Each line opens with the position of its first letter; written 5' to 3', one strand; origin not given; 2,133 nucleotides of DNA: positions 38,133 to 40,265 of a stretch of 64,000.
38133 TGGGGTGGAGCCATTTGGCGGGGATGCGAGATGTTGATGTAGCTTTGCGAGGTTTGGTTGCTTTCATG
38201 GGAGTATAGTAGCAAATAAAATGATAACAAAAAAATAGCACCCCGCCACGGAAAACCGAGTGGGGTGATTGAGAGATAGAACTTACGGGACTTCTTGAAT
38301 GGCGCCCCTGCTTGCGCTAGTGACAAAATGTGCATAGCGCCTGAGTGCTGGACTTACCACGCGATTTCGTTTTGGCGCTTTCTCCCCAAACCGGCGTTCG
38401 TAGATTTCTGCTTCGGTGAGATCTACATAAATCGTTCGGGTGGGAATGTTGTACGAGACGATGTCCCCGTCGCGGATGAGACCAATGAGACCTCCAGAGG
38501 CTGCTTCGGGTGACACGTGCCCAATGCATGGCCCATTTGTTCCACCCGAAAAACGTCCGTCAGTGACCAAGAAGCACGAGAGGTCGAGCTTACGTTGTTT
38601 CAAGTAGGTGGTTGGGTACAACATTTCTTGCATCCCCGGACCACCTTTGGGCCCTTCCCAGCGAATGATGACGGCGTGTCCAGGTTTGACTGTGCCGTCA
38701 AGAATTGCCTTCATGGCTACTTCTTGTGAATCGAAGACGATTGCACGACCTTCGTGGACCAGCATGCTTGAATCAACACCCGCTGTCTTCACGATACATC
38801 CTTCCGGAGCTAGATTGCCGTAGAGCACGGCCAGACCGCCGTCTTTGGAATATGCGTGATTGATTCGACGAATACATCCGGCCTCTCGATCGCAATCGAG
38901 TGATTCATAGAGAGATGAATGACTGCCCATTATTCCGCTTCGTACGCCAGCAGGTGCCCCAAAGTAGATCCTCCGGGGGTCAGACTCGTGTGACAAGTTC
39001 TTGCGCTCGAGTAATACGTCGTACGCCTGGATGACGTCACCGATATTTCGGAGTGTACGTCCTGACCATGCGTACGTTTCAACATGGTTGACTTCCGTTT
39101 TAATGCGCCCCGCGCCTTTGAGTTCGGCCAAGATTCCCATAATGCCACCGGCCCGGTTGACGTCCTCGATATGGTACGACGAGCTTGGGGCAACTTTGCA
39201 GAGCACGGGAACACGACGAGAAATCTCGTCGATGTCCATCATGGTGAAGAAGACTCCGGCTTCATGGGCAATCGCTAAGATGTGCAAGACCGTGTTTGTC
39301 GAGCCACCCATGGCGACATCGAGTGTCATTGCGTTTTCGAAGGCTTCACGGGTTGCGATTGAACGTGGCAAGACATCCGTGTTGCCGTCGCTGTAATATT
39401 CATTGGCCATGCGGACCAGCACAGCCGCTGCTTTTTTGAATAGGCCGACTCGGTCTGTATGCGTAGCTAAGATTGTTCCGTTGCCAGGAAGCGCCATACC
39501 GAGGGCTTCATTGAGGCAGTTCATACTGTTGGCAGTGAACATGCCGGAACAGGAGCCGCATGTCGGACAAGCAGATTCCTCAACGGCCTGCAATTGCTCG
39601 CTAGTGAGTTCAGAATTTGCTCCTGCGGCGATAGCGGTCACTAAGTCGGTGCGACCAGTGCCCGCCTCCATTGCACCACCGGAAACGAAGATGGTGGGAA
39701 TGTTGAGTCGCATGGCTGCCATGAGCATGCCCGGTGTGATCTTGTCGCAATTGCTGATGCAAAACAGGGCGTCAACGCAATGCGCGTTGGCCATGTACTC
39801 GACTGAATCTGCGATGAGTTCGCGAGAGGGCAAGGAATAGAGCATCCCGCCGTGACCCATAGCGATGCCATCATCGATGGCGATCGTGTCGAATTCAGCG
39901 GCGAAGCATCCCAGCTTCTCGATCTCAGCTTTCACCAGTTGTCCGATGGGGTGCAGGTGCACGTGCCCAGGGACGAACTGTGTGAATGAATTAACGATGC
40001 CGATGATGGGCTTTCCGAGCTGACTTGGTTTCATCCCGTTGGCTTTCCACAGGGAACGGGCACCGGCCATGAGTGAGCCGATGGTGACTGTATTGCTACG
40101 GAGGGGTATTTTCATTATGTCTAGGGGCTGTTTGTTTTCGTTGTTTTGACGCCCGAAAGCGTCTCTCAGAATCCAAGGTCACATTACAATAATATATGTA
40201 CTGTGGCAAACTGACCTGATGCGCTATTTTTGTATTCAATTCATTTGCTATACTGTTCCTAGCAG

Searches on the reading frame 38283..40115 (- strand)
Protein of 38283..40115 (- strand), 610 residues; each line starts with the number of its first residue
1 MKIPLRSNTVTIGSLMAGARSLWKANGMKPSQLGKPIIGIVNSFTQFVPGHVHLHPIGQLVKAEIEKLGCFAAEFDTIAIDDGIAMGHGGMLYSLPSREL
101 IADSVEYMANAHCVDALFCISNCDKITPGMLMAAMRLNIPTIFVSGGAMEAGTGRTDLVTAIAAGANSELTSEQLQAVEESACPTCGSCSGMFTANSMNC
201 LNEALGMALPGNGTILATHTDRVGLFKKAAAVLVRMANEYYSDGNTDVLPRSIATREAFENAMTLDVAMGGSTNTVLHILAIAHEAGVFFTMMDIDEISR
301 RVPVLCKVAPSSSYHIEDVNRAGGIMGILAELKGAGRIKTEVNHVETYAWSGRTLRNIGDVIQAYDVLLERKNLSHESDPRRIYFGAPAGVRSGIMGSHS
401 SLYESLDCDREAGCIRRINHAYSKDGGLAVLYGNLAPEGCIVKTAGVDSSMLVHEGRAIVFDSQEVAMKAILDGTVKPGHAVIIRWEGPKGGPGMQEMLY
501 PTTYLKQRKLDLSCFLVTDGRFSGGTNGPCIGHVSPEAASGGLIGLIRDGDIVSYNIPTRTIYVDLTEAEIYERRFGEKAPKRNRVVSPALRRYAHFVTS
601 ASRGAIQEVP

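Call 10: search_protein_families(library=pfam, proteins=[window:38283-40115:-], max_evalue=0.001)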
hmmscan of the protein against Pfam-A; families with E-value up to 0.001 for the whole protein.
window:38283-40115:- (610 aa): 2 families
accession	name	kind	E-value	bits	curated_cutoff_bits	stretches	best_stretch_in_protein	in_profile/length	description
PF00920.27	ILVD_EDD_N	-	3.9e-123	411.1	27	1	35-347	1-310/316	Dihydroxy-acid/6-phosphogluconate dehydratase N-terminal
PF24877.1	ILV_EDD_C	-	2.3e-70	236.4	27.7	1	414-605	2-191/191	Dihydroxy-acid/6-phosphogluconate dehydratase C-terminal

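Call 13: find_encoding_contigs(protein=window:38283-40115:-, flank=3000, max_places=4)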
Protein window:38283-40115:- (610 aa): 8 contigs read that carry it; 4 places shown.
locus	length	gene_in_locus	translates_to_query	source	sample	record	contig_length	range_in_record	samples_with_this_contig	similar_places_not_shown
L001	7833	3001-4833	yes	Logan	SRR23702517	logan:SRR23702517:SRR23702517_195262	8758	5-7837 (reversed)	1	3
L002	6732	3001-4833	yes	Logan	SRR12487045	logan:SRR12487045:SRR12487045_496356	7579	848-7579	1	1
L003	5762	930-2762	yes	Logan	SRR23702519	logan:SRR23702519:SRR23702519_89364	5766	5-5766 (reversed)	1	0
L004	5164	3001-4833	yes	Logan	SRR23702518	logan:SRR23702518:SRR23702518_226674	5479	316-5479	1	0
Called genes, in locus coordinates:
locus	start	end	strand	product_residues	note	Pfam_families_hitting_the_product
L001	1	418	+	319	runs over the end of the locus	-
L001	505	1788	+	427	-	PF00512:HisKA, PF02518:HATPase_c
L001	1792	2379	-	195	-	-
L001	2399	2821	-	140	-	PF08570:DUF1761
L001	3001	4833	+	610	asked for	PF00920:ILVD_EDD_N, PF24877:ILV_EDD_C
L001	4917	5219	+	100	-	PF13376:OmdA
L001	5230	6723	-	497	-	-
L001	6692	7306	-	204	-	-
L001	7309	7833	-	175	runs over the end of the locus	?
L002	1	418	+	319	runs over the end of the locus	-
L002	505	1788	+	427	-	PF00512:HisKA, PF02518:HATPase_c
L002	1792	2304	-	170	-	-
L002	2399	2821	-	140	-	PF08570:DUF1761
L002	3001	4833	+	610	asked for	PF00920:ILVD_EDD_N, PF24877:ILV_EDD_C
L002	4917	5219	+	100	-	PF13376:OmdA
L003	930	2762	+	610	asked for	PF00920:ILVD_EDD_N, PF24877:ILV_EDD_C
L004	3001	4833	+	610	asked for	PF00920:ILVD_EDD_N, PF24877:ILV_EDD_C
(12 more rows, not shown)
